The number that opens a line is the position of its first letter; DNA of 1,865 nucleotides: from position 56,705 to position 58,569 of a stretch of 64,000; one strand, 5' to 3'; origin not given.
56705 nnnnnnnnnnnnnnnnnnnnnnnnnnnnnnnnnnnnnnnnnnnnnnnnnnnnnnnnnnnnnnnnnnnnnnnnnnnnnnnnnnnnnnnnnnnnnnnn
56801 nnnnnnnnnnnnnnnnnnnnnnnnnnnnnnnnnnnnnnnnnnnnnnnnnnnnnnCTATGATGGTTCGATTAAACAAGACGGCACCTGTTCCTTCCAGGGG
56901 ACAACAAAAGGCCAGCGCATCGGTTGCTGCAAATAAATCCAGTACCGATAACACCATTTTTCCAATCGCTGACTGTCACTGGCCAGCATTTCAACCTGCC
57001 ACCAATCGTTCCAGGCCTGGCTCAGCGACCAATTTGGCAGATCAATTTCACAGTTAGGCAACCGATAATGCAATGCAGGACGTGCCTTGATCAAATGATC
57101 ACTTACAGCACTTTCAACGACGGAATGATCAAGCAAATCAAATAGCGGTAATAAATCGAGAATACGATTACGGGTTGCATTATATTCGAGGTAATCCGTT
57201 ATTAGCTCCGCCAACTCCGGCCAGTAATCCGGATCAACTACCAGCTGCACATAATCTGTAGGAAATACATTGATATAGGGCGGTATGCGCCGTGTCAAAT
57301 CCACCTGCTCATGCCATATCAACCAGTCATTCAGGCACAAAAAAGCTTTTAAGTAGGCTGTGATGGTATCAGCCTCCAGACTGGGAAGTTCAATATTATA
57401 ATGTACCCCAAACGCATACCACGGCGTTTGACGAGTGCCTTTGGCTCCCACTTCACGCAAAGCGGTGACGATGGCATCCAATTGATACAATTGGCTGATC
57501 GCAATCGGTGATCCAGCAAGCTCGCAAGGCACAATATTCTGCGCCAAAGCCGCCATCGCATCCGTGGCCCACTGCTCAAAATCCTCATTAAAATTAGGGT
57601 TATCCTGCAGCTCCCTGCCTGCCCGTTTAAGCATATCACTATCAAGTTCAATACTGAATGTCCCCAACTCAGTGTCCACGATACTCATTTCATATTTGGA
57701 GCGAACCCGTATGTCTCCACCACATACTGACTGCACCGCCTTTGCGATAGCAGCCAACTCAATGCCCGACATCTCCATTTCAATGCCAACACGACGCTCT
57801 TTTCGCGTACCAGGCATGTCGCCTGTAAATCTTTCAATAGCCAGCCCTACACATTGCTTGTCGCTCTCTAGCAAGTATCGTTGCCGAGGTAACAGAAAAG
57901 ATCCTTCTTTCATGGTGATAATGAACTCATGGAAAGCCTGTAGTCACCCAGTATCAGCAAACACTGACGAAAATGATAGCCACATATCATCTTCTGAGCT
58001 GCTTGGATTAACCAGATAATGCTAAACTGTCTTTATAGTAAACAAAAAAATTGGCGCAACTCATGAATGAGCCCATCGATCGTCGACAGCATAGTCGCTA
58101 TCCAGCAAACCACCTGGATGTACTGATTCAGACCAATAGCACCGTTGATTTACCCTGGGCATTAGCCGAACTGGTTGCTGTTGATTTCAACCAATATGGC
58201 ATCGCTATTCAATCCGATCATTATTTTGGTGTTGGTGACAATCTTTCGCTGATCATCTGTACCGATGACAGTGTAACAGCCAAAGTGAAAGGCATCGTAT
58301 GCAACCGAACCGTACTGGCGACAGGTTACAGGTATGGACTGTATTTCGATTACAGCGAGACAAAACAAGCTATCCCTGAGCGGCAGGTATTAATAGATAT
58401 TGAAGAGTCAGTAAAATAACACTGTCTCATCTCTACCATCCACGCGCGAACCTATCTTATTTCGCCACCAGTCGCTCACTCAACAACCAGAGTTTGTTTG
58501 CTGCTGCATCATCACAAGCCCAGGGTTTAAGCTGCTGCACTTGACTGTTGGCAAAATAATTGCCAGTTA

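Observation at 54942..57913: Amidoligase + C26 gamma-glutamyl hydrolase + YqaA membrane protein + SDR: an uncharacterised ligate/cleave (Puu-like) module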

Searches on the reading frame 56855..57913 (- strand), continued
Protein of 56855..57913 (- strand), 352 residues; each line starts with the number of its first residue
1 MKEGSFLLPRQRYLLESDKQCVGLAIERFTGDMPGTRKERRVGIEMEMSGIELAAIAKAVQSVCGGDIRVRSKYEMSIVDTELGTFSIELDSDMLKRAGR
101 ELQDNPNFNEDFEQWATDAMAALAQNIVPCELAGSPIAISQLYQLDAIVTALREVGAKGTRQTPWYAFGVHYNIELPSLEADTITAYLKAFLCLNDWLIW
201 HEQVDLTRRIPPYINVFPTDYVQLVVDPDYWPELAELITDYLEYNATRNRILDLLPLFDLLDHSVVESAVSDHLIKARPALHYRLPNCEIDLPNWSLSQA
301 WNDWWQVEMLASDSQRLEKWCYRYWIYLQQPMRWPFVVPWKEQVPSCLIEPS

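Call 69: find_encoding_contigs(protein=P0139, flank=5000, max_places=2)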
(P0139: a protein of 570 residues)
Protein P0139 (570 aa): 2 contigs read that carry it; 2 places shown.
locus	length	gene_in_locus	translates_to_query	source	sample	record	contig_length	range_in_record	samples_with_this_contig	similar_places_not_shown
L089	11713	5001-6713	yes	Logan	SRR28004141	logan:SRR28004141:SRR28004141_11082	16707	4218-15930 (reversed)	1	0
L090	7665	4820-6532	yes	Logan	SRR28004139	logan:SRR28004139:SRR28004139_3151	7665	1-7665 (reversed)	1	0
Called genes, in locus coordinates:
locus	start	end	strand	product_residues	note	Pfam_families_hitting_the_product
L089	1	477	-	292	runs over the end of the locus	PF03328:HpcH_HpaI, PF15617:C-C_Bond_Lyase (faint)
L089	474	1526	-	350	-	PF03328:HpcH_HpaI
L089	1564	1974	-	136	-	-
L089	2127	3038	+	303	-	PF00924:MS_channel_2nd, PF21082:MS_channel_3rd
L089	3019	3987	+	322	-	PF00781:DAGK_cat, PF19279:YegS_C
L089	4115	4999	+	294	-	PF00126:HTH_1, PF03466:LysR_substrate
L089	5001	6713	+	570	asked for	PF09335:VTT_dom, PF12224:Amidoligase_2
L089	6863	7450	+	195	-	PF07722:Peptidase_C26, PF00117:GATase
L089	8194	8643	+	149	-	-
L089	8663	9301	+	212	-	PF01066:CDP-OH_P_transf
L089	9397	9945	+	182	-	PF04542:Sigma70_r2, PF08281:Sigma70_r4_2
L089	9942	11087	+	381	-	PF04773:FecR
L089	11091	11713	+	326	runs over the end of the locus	-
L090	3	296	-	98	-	?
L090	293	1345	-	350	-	PF03328:HpcH_HpaI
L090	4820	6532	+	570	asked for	PF09335:VTT_dom, PF12224:Amidoligase_2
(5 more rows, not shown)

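Call 70: find_encoding_contigs(protein=P0211, flank=5000, max_places=2)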
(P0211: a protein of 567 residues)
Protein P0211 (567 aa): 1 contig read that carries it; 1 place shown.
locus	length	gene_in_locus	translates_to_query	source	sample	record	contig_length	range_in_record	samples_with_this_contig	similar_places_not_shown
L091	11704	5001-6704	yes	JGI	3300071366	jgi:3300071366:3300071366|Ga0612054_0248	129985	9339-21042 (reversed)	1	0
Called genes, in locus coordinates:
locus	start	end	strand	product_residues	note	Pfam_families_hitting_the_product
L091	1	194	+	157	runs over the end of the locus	PF03449:GreA_GreB_N, PF01272:GreA_GreB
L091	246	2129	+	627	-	PF00496:SBP_bac_5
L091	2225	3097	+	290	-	PF13340:DUF4096, PF01609:DDE_Tnp_1, PF13586:DDE_Tnp_1_2 (weak)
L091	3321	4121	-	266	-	PF23564:EF-hand_FSTL1 (faint), PF00036:EF-hand_1 (faint), PF13202:EF-hand_5 (faint), PF13405:EF-hand_6 (faint), PF13499:EF-hand_7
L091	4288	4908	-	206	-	PF07007:LprI (weak)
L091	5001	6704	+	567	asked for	PF12224:Amidoligase_2, PF07722:Peptidase_C26, PF00117:GATase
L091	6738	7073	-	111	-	PF00581:Rhodanese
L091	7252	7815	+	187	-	PF00011:HSP20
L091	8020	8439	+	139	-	PF25487:ETR1_N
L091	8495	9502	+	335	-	PF05598:DUF772, PF01609:DDE_Tnp_1, PF13612:DDE_Tnp_1_3, PF13751:DDE_Tnp_1_6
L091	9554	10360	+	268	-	PF00512:HisKA, PF02518:HATPase_c, PF13581:HATPase_c_2 (weak)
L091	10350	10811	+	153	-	PF00072:Response_reg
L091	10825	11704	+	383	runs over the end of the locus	PF00072:Response_reg, PF00512:HisKA, PF02518:HATPase_c, PF14501:HATPase_c_5 (weak)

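Call 71: search_protein_families(library=pfam, proteins=[L003:7056-7898:+, L004:4710-5741:+, L089:8194-8643:+, L089:8663-9301:+, L003:10296-10955:+, L002:9629-11206:+, L013:8193-9143:+, L038:2222-4291:+, L058:8303-9283:+, L037:8071-8625:+], max_evalue=0.001)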
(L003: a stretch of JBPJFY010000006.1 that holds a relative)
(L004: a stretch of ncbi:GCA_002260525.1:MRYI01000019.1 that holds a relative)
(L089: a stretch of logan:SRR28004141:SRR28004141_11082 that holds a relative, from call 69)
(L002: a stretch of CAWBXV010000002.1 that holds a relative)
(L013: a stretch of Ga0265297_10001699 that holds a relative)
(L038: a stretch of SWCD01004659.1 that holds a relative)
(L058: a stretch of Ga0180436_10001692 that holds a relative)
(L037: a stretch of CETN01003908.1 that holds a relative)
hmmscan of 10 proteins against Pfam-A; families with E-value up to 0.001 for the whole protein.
L003:7056-7898:+ (280 aa): 1 family
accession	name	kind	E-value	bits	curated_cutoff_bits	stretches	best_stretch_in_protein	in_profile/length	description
PF01553.26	Acyltransferase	-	4.5e-08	33.4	23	1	32-156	3-131/132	Acyltransferase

L004:4710-5741:+ (343 aa): 0 families

L089:8194-8643:+ (149 aa): 0 families

L089:8663-9301:+ (212 aa): 1 family
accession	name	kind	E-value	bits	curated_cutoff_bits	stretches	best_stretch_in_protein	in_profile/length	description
PF01066.26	CDP-OH_P_transf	-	1e-18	68.7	22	1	25-172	3-137/152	CDP-alcohol phosphatidyltransferase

L003:10296-10955:+ (219 aa): 12 families
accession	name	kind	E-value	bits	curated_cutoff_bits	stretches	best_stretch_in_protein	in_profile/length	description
PF13649.12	Methyltransf_25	-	6.7e-14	52.8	27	1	43-138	1-97/97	Methyltransferase domain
PF08242.18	Methyltransf_12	-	2.3e-12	47.9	30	1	46-139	3-97/98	Methyltransferase domain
PF08241.18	Methyltransf_11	-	3.6e-12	47.2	21.2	1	46-142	3-95/95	Methyltransferase domain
PF13847.12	Methyltransf_31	-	4.2e-11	43.2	27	1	39-157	3-122/145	Methyltransferase domain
PF01209.24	Ubie_methyltran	-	3.4e-10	40.1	20.1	1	10-158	18-167/233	ubiE/COQ5 methyltransferase family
PF13489.12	Methyltransf_23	-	3e-08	34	27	1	38-146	21-120/164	Methyltransferase domain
PF03848.20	TehB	-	5.9e-07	29.5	20.4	1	34-141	26-131/193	Tellurite resistance protein TehB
PF02353.26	CMAS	-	4.5e-06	26.6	27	1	33-149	56-171/273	Mycolic acid cyclopropane synthetase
PF06325.19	PrmA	-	5.9e-06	26.4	22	1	36-142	158-258/296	Ribosomal protein L11 methyltransferase (PrmA)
PF01262.27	AlaDh_PNT_C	-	2.8e-05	24.1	23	1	36-159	25-145/214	Alanine dehydrogenase/PNT, C-terminal domain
PF00398.26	RrnaAD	-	7.3e-05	22.4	24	1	37-106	28-94/263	Ribosomal RNA adenine dimethylase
PF05175.20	MTS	-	0.00033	20.8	23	1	31-113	23-106/170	Methyltransferase small domain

L002:9629-11206:+ (525 aa): 5 families
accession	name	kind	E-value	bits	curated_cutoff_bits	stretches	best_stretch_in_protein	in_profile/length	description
PF00106.31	adh_short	-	2.8e-28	99.2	26.6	1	242-441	2-188/195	short chain dehydrogenase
PF13561.12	adh_short_C2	-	1e-22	81.4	27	1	247-471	1-219/236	Enoyl-(Acyl carrier protein) reductase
PF10604.15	Polyketide_cyc2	-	2.2e-17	64.1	27.4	1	53-193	2-142/142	Polyketide cyclase / dehydrase and lipid transport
PF08659.16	KR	-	1.8e-06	28.4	22.6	1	244-330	4-92/180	KR domain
PF01370.27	Epimerase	-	7.9e-06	25.9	20.9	1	243-430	1-170/240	NAD dependent epimerase/dehydratase family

L013:8193-9143:+ (316 aa): 2 families
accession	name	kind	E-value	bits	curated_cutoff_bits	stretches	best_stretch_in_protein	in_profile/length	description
PF04116.19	FA_hydroxylase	-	5.4e-27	95.2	31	1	108-242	2-132/132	Fatty acid hydroxylase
PF11154.13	DUF2934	-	2.1e-13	50.1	22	1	283-315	3-35/37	Protein of unknown function (DUF2934)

L038:2222-4291:+ (689 aa): 2 families
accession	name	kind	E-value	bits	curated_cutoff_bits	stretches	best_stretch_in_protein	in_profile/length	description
PF00330.25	Aconitase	-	5.6e-93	312.9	28.7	1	51-450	2-463/463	Aconitase family (aconitate hydratase)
PF00694.25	Aconitase_C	-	1.7e-24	87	22.8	1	552-621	59-130/131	Aconitase C-terminal domain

L058:8303-9283:+ (326 aa): 1 family
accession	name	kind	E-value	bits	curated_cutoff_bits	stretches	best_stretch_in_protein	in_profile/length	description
PF01699.29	Na_Ca_ex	-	2.3e-64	216.3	24.9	2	175-320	2-150/151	Sodium/calcium exchanger protein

L037:8071-8625:+ (184 aa): 1 family
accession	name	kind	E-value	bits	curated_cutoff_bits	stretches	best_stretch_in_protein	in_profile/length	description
PF07152.18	YaeQ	-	5.1e-68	228.6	25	1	1-173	1-172/173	YaeQ protein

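Call 74: search_protein_families(library=padloc, proteins=[window:56855-57913:-], max_evalue=0.01)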
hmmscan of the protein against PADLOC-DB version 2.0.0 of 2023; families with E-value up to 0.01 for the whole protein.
window:56855-57913:- (352 aa): 0 families

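Call 75: search_protein_families(library=phrogs, proteins=[window:56855-57913:-], max_evalue=0.001)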
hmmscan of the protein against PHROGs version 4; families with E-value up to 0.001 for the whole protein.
window:56855-57913:- (352 aa): 0 families

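Call 90: fold_search(model_id=the predicted structure, library=viral)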
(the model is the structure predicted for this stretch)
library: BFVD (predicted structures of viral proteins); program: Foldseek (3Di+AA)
matches with E <= 10: 151; with E <= 0.001: 4
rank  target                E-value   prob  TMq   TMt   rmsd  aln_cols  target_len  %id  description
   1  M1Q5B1                3.3e-05  1.00  0.41  0.26   9.7       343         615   11  (no name in the UniProt tables at hand)
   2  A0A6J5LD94            1.2e-04  1.00  0.40  0.52   8.3       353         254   13  Amidoligase enzyme [uncultured Caudovirales phage]
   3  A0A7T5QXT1            5.3e-04  1.00  0.38  0.28  10.2       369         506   12  Uncharacterized protein [Cronobacter phage A24]
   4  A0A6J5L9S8            6.0e-04  1.00  0.39  0.26   9.6       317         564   11  Amidoligase enzyme [uncultured Caudovirales phage]
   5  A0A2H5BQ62            1.0e-03  1.00  0.36  0.35   9.3       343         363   12  Amidoligase enzyme [Vibrio phage Vp_R1]
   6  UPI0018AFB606         1.3e-03  1.00  0.37  0.33   8.9       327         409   12  (no name look-up for this kind of identifier)
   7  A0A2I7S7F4            1.3e-03  0.97  0.33  0.34  12.1       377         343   11  (no name in the UniProt tables at hand)
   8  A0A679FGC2            1.3e-03  1.00  0.37  0.27  10.9       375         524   11  Amidoligase enzyme [Cronobacter phage vB_CsaP_009]
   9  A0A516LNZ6            1.7e-03  0.96  0.35  0.22  17.6       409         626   11  (no name in the UniProt tables at hand)
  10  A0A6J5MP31            1.8e-03  0.98  0.35  0.34  16.1       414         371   11  Amidoligase enzyme [uncultured Caudovirales phage]
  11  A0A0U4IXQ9            1.9e-03  1.00  0.38  0.39   9.7       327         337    9  Amidoligase [Arthrobacter phage Salgado]
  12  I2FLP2                2.3e-03  1.00  0.36  0.33   8.4       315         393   10  Amidoligase [Pseudomonas phage tf]
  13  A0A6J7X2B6            2.7e-03  0.99  0.36  0.33  12.3       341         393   12  LIM domain containing protein [uncultured Caudovirales phage]
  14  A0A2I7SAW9            3.1e-03  0.99  0.42  0.40  14.1       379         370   10  (no name in the UniProt tables at hand)
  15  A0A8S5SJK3            3.3e-03  1.00  0.42  0.23   8.7       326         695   12  Amidoligase enzyme [Siphoviridae sp. ct4Uy2]
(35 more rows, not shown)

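Call 91: fold_search(model_id=the predicted structure, library=pdb)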
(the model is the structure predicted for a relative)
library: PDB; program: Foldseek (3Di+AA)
matches with E <= 10: 965; with E <= 0.001: 160
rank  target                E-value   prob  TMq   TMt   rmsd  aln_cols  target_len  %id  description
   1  3fij_D                8.1e-19  1.00  0.34  0.83   3.2       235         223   35  Crystal structure of a uncharacterized protein lin1909 (released 2009-01-13)
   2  3fij_A                1.7e-18  1.00  0.35  0.84   3.0       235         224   35  Crystal structure of a uncharacterized protein lin1909 (released 2009-01-13)
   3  3fij_G                2.0e-18  1.00  0.35  0.85   3.1       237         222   35  Crystal structure of a uncharacterized protein lin1909 (released 2009-01-13)
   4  3fij_C                4.2e-18  1.00  0.34  0.84   3.1       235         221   35  Crystal structure of a uncharacterized protein lin1909 (released 2009-01-13)
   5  3fij_B                4.7e-18  1.00  0.34  0.84   3.0       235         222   35  Crystal structure of a uncharacterized protein lin1909 (released 2009-01-13)
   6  7d53_C                7.6e-17  1.00  0.36  0.80   3.1       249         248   33  SpuA mutant - H221N with Glu (released 2021-10-06)
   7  7d50_A                1.2e-16  1.00  0.37  0.81   3.2       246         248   32  SpuA mutant - H221N with glutamyl-thioester (released 2021-10-06)
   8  7d53_A                1.4e-16  1.00  0.36  0.79   3.2       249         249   32  SpuA mutant - H221N with Glu (released 2021-10-06)
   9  6vtv_B                1.7e-16  1.00  0.34  0.74   3.6       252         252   31  Crystal structure of PuuD gamma-glutamyl-gamma-aminobutyrate hydrolase from E. coli (released 2020-02-26)
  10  7d53_B                2.2e-16  1.00  0.36  0.80   3.1       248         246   33  SpuA mutant - H221N with Glu (released 2021-10-06)
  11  7d50_B                2.5e-16  1.00  0.36  0.76   3.7       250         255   31  SpuA mutant - H221N with glutamyl-thioester (released 2021-10-06)
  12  6vtv_A                3.6e-16  1.00  0.35  0.76   3.1       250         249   30  Crystal structure of PuuD gamma-glutamyl-gamma-aminobutyrate hydrolase from E. coli (released 2020-02-26)
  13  7d4r_A                1.4e-15  1.00  0.35  0.80   3.2       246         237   33  SpuA native structure (released 2021-10-06)
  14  7d4r_B                9.7e-14  1.00  0.31  0.79   3.2       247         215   31  SpuA native structure (released 2021-10-06)
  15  7d97_B                1.5e-10  1.00  0.28  0.78   3.4       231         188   19  Crystal structure of N109P mutant of GATase subunit of Methanocaldococcus jannaschii GMP synthetase (released 2021-08-04)
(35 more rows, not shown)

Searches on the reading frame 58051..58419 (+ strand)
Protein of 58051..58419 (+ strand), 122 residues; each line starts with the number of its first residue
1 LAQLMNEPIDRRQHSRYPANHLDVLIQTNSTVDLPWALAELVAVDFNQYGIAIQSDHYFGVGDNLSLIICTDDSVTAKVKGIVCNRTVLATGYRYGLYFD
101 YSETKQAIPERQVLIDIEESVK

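Call 3: search_protein_families(library=pfam, proteins=[window:58051-58419:+], max_evalue=0.01)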
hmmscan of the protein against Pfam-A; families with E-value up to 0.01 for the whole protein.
window:58051-58419:+ (122 aa): 1 family
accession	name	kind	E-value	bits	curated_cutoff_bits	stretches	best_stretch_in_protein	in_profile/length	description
PF07238.19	PilZ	-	6e-06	27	22.5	1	10-103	1-89/102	PilZ domain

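Call 4: search_protein_families(library=ncbifam, proteins=[window:58051-58419:+], max_evalue=0.01)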
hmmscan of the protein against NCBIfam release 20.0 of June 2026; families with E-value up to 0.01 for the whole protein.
window:58051-58419:+ (122 aa): 0 families

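Call 74: search_protein_families(library=padloc, proteins=[window:58051-58419:+], max_evalue=0.01)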
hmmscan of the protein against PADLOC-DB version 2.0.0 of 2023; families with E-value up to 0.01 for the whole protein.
window:58051-58419:+ (122 aa): 0 families
